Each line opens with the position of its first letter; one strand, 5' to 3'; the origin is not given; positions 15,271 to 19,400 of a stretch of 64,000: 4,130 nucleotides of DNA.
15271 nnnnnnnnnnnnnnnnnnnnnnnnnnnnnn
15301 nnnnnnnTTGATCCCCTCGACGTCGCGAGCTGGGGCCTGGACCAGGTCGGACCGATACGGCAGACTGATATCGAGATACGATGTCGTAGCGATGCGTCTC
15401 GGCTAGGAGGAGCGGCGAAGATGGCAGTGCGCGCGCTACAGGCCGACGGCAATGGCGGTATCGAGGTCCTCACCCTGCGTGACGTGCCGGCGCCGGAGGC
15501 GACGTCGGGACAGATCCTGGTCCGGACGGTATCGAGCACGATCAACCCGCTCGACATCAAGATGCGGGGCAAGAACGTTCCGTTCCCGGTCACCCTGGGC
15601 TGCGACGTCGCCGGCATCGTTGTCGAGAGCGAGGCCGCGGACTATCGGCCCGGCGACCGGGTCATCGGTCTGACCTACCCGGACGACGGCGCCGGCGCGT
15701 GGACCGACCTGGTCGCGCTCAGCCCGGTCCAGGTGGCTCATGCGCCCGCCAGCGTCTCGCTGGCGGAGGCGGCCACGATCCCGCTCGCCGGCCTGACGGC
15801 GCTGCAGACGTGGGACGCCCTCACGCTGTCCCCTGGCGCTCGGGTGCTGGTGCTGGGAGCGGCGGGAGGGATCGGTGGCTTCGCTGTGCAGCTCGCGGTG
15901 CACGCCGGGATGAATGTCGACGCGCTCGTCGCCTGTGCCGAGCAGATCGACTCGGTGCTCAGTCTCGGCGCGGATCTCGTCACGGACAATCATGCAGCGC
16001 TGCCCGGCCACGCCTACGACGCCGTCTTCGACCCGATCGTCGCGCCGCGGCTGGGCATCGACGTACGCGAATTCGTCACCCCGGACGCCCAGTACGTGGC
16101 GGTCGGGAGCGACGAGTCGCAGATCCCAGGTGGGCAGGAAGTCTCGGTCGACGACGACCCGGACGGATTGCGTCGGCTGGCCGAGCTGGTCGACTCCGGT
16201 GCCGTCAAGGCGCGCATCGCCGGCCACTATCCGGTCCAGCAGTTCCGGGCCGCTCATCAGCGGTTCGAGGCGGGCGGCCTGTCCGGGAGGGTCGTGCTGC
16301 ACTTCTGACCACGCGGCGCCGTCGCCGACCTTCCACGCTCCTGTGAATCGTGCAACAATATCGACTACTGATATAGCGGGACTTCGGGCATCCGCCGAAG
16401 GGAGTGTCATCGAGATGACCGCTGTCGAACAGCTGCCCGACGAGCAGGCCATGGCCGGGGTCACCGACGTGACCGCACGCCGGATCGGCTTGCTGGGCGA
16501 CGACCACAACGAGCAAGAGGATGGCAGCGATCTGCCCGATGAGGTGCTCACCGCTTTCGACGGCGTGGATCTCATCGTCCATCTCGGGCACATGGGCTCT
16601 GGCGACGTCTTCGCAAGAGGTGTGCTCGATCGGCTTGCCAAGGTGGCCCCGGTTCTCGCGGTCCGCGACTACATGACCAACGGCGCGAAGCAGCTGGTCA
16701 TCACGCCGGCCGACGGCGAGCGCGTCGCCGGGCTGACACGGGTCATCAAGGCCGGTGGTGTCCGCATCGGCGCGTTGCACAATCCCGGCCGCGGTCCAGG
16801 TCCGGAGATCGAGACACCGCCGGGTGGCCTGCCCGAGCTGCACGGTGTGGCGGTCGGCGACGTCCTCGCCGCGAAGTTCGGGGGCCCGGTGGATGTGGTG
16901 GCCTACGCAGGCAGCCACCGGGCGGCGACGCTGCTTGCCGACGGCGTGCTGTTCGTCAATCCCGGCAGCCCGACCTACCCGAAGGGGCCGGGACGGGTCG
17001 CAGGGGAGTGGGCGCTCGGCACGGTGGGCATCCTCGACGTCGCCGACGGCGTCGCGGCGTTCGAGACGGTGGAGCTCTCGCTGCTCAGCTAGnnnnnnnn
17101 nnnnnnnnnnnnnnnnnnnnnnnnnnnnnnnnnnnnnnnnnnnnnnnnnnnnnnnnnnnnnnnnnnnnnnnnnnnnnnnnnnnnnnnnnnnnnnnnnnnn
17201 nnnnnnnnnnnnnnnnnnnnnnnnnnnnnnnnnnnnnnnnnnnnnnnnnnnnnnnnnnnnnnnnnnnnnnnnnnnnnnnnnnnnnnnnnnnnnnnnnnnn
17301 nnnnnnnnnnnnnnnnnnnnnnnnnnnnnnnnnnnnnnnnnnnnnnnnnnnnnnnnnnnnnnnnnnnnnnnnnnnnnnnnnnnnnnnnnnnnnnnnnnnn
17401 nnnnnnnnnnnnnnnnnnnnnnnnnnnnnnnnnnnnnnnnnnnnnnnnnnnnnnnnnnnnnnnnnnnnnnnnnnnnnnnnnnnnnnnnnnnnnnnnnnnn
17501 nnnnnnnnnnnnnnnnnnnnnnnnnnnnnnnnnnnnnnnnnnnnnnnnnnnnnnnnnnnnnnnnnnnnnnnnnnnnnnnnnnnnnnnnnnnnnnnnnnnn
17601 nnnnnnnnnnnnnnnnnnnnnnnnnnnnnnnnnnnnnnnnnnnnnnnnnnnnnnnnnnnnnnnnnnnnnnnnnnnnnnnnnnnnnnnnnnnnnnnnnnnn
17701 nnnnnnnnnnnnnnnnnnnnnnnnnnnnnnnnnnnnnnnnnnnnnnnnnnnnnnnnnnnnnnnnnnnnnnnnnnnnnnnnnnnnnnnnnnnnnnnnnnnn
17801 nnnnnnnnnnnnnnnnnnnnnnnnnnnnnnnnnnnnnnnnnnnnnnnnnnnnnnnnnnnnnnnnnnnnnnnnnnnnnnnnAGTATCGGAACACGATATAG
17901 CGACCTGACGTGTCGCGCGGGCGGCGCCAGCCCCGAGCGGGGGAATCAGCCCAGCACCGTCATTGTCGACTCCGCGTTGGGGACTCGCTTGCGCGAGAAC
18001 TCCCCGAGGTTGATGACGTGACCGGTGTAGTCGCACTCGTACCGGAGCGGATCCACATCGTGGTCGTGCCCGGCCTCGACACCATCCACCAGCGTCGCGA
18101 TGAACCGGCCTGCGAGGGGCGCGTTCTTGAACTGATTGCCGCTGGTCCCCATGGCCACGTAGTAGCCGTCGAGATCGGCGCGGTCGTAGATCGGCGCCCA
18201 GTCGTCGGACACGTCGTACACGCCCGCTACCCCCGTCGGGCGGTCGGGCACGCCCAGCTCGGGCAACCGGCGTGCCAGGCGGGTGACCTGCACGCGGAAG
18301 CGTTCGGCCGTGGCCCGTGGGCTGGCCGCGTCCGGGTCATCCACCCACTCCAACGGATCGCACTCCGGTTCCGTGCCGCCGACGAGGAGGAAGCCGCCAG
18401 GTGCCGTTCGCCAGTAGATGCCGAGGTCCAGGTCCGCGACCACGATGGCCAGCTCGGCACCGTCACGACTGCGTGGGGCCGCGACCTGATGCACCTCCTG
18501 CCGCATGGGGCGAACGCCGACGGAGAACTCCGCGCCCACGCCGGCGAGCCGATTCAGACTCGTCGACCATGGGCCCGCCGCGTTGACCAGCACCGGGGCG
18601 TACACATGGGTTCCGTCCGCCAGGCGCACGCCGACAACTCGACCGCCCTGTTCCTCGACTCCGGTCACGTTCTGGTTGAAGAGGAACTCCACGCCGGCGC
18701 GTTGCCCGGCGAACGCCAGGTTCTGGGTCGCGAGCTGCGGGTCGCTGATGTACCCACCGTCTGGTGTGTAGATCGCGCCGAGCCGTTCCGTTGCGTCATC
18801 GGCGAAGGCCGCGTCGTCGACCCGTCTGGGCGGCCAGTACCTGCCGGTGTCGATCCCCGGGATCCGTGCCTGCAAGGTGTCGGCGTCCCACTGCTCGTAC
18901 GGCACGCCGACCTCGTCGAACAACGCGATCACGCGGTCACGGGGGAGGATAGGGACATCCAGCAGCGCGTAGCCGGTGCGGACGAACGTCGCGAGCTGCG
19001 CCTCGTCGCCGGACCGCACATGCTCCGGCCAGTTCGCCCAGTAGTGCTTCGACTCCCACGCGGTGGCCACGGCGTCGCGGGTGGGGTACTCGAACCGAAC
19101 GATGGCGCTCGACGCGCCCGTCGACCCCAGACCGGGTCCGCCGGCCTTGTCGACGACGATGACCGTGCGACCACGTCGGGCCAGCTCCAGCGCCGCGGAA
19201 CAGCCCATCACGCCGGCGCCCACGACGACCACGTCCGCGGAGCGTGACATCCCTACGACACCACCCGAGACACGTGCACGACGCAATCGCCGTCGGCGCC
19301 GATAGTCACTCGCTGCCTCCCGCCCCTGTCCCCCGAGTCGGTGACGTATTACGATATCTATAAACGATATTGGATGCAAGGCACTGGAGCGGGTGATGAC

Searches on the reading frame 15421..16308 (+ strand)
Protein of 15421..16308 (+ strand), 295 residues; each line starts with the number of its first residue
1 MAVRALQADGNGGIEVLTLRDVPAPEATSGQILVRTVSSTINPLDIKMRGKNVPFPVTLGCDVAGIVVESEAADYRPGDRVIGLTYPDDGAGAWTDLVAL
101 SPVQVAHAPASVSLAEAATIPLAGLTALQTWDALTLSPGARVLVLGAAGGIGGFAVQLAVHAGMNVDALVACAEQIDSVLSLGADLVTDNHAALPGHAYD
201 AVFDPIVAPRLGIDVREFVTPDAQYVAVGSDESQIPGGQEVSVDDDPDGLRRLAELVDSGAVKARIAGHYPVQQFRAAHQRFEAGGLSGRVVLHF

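Call 32: search_protein_families(library=pfam, proteins=[window:15421-16308:+], max_evalue=0.0001)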
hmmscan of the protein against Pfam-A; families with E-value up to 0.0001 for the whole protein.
window:15421-16308:+ (295 aa): 3 families
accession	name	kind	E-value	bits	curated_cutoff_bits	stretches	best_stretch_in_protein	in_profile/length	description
PF08240.17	ADH_N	-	2.4e-10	41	23.5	1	29-82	2-61/104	Alcohol dehydrogenase GroES-like domain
PF13602.12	ADH_zinc_N_2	-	9.2e-10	40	27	1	182-293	1-134/134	Zinc-binding dehydrogenase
PF00107.32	ADH_zinc_N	-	3.8e-06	27.3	31.8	1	150-233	1-93/129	Zinc-binding dehydrogenase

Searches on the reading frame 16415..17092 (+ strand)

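Call 32: search_protein_families(library=pfam, proteins=[window:16415-17092:+], max_evalue=0.0001)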
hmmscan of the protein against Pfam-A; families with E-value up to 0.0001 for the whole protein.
window:16415-17092:+ (225 aa): 1 family
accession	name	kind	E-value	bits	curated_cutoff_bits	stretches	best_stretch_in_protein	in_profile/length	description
PF12850.12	Metallophos_2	-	4.1e-10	40.3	27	1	23-192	2-141/154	Calcineurin-like phosphoesterase superfamily domain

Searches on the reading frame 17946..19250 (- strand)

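Call 32: search_protein_families(library=pfam, proteins=[window:17946-19250:-], max_evalue=0.0001)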
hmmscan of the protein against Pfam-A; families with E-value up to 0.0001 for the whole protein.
window:17946-19250:- (434 aa): 9 families
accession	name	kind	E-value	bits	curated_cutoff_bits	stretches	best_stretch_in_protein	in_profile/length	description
PF01266.30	DAO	-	1e-54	186.9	27.9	1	6-386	1-352/353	FAD dependent oxidoreductase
PF12831.13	FAD_oxidored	-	4.5e-10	39.8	27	1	6-50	1-46/416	FAD dependent oxidoreductase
PF07992.20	Pyr_redox_2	-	5.6e-08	33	26.1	0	6-44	2-40/291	Pyridine nucleotide-disulphide oxidoreductase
PF00070.33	Pyr_redox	-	2.1e-07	31.8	22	0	7-36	2-31/82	Pyridine nucleotide-disulphide oxidoreductase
PF00890.30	FAD_binding_2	-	2.1e-07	30.9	20.4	1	6-61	1-56/414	FAD binding domain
PF13450.12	NAD_binding_8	-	2.4e-07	31.4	21.9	1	9-57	1-49/68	NAD(P)-binding Rossmann-like domain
PF01134.28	GIDA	-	4.9e-06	26.3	22.1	0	6-33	1-28/391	Glucose inhibited division protein A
PF03486.20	HI0933_like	-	1.7e-05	24.9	50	0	6-40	2-36/244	HI0933-like protein Rossmann domain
PF01494.25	FAD_binding_3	-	1.8e-05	24.6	22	0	5-36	2-33/349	FAD binding domain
